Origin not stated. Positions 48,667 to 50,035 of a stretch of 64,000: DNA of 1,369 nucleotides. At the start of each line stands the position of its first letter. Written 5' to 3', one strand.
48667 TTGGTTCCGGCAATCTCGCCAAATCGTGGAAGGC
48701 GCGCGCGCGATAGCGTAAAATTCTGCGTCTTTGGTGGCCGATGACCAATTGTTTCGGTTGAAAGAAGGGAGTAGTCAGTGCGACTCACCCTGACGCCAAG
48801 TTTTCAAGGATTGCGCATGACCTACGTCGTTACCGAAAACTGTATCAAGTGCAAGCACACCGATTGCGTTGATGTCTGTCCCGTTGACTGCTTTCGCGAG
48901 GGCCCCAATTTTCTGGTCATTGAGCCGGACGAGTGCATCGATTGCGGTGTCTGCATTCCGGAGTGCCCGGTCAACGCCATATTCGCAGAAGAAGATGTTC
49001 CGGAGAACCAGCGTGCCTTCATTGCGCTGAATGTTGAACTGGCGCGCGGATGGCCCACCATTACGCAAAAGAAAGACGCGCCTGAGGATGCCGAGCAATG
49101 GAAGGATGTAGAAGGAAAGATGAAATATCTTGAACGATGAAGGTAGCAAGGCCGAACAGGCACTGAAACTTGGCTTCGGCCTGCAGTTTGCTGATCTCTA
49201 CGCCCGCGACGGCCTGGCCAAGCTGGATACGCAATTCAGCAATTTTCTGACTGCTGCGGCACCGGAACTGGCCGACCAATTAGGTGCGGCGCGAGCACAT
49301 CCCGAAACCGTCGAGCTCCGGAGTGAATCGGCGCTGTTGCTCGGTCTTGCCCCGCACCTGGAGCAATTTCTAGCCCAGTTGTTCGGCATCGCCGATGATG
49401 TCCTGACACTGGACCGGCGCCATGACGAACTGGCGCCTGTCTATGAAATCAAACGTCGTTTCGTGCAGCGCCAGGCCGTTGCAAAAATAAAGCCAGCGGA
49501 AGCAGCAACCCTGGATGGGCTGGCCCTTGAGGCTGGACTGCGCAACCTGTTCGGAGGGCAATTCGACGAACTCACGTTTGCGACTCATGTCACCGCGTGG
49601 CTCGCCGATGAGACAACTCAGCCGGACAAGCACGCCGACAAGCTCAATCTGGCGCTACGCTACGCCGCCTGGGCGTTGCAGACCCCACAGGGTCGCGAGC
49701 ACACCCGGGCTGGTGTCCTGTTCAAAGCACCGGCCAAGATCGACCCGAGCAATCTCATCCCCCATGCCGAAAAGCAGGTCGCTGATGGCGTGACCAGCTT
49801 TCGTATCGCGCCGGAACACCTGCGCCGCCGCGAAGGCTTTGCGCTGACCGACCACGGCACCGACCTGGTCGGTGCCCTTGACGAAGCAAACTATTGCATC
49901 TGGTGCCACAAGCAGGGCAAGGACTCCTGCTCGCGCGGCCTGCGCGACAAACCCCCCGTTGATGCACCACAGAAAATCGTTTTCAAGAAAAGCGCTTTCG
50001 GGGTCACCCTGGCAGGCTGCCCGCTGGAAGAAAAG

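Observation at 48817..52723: Ferredoxin gene coupled to a single-chain GltD/NfnB-like + PyrK/NfnA-like Fe-S flavoprotein (1197 aa)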

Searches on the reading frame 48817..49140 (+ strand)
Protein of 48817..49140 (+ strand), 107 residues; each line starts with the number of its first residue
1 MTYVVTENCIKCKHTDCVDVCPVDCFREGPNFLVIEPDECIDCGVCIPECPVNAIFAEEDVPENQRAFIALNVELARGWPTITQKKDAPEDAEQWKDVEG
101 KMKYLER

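Call 3: search_protein_families(library=pfam, proteins=[window:48817-49140:+], max_evalue=0.01)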
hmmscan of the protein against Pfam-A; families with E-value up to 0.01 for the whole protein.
window:48817-49140:+ (107 aa): 14 families
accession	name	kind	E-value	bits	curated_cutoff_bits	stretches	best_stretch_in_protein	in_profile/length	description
PF11953.13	DUF3470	-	4.3e-20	71.8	23.2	1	67-107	2-42/42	Domain of unknown function (DUF3470)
PF00037.32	Fer4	-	1e-09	38.2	21.1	1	34-55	2-23/24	4Fe-4S binding domain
PF12838.12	Fer4_7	-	7.7e-09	36.3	27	2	8-54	1-52/52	4Fe-4S dicluster domain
PF13237.11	Fer4_10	-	2.2e-08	34.3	25.5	2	4-51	4-53/53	4Fe-4S dicluster domain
PF13484.11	Fer4_16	-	5.9e-08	33.8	30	1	39-81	1-33/66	4Fe-4S double cluster binding domain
PF12797.12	Fer4_2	-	8.5e-08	32.1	24.5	2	34-52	4-22/22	4Fe-4S binding domain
PF12837.12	Fer4_6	-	3.1e-07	30.4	25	1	34-55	3-24/24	4Fe-4S binding domain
PF14697.11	Fer4_21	-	1.2e-06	29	35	1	35-55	3-26/59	4Fe-4S dicluster domain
PF12800.12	Fer4_4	-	4.8e-06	26.9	24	1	37-52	1-16/17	4Fe-4S binding domain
PF13187.11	Fer4_9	-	3.5e-05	24.2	27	1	8-55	1-52/52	4Fe-4S dicluster domain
PF13183.11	Fer4_8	-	5.5e-05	24.1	27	1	38-67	3-32/68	4Fe-4S dicluster domain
PF13534.11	Fer4_17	-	6.7e-05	23.8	22.2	1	39-64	1-24/61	4Fe-4S dicluster domain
PF25160.1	LdpA_Fe-S-bd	-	0.00025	21.2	27.6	1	16-57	8-45/49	LdpA Fe-S cluster-binding domain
PF12798.12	Fer4_3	-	0.0098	17.1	27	0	40-54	1-15/15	4Fe-4S binding domain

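Call 4: search_protein_families(library=ncbifam, proteins=[window:48817-49140:+], max_evalue=0.01)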
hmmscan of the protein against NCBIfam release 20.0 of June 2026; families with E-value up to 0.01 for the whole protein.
window:48817-49140:+ (107 aa): 58 families (the best 25 are shown)
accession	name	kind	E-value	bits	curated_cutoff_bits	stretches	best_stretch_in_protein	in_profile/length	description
NF045490.1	FdxA_Protbact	equivalog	2e-50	169.4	135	1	1-103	1-103/104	ferredoxin FdxA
NF045480.1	FdxA_Actino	equivalog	6e-27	94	125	1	1-81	1-78/107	ferredoxin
NF058577.1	FdxA_fam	equivalog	2.6e-15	56.4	65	1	1-54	1-52/52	4Fe-4S ferredoxin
TIGR04105.1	FeFe_hydrog_B1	subfamily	1.7e-11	43.5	450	1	2-59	106-163/462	monomeric [FeFe] hydrogenase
NF045874.1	Vhu_polyferre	exception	1.3e-10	40.6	600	1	4-69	125-188/381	F420-non-reducing hydrogenase associated-polyferredoxin VhuB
NF038355.1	FDH3_beta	equivalog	7.6e-10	39.1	240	1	6-56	51-102/180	formate dehydrogenase FDH3 subunit beta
TIGR01944.1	rnfB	subfamily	1.7e-09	37.5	68.7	1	2-64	108-169/190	RnfABCDGE type electron transport complex subunit B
NF040864.1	HgcB_ferredoxin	equivalog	3e-09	36.6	99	1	6-61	13-67/93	mercury methylation ferredoxin HgcB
NF041715.1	arsenate_red_ArrB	equivalog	1.8e-07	30.9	450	1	3-65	52-114/233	arsenate respiratory reductase iron-sulfur subunit ArrB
TIGR02700.1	flavo_MJ0208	hypoth_equivalog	2.8e-07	30.1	251.35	1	5-76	146-215/234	dihydromethanopterin reductase (acceptor)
NF045763.1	PhenlGlyoxDHPadF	equivalog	5e-07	29.8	150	1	6-55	30-77/78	NADH-dependent phenylglyoxylate dehydrogenase subunit delta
NF038196.1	ferrodoxin_EFR1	subfamily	5.9e-07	29.8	75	1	3-64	180-238/242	EFR1 family ferrodoxin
NF043039.1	HgcAB_like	equivalog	1.3e-06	28.2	285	1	6-55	299-349/350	HgcAB-like fusion protein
NF045797.1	DsrO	equivalog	1.3e-06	28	200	1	8-66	102-161/235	sulfate reduction electron transfer complex DsrMKJOP subunit DsrO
NF040770.1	hetero_SS_HdrA2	exception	1.5e-06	26.6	1100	1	3-75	573-643/777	CoB-CoM heterodisulfide reductase HdrA2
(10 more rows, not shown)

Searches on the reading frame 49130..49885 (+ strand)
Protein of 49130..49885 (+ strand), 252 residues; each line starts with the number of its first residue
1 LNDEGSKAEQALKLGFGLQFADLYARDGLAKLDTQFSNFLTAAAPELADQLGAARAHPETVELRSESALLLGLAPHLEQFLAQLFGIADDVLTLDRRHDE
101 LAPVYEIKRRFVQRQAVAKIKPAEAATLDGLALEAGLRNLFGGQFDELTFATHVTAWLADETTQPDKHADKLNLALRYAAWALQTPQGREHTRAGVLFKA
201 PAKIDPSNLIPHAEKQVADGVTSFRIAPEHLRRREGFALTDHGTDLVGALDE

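Call 30: search_solved_structures(query=window:49130-49882:+, max_evalue=10, show_alignments=1)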
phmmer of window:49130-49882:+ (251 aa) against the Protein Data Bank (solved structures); distinct sequences matched with E-value up to 10: 3.
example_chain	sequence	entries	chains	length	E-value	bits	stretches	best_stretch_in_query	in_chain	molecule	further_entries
4um5_A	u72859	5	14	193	0.089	15.4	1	118-194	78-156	3-DEOXY-D-MANNO-OCTULOSONATE 8-PHOSPHATE PHOSPHATASE KDSC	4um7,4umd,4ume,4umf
3a8i_A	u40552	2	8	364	0.93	12.1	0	113-149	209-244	Aminomethyltransferase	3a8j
1vlo_A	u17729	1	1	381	1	11.9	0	113-149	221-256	Aminomethyltransferase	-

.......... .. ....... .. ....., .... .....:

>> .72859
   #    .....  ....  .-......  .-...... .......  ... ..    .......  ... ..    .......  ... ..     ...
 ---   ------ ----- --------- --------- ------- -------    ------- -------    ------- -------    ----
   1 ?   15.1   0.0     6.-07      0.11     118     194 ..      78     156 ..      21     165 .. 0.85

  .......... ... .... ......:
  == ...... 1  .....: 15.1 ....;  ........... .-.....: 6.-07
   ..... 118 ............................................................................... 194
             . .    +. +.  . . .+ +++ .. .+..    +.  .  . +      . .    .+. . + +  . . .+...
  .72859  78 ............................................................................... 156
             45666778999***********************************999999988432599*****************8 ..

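Call 48: predict_structure(alignment_id=A2)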
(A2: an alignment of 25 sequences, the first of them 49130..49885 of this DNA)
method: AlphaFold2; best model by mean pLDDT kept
length: 252 residues; sequences in the alignment: 25
mean_pLDDT: 86.9   pTM: 0.71
mean pLDDT of the five models: 86.9, 86.8, 86.0, 84.6, 83.0
residues with pLDDT >= 90: 166; 70-90: 48; 50-70: 20; < 50: 18
segments of 3 or more residues with pLDDT < 50: 1-8, 237-244
pLDDT, mean of each block of 10 residues (from residue 1): 47 88 96 98 98 95 92 96 94 88 92 94 98 98 96 96 95 98 97 91 73 78 77 52 54 61
secondary structure, 60 per line:
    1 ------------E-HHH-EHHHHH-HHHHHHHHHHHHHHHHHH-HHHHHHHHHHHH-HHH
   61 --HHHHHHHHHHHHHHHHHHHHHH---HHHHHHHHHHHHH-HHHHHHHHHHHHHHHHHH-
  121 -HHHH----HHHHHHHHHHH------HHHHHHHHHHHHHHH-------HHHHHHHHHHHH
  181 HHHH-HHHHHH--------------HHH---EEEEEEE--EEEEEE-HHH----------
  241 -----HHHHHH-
elements in order: H20-24 H26-43 H45-56 H63-84 H88-100 H102-119 H122-125 H130-140 H147-161 H169-184 H186-191 E212-218 E221-226 H246-251

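Call 71: search_protein_families(library=pfam, proteins=[window:49130-49885:+], max_evalue=10)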
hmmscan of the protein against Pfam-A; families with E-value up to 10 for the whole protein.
window:49130-49885:+ (252 aa): 0 families
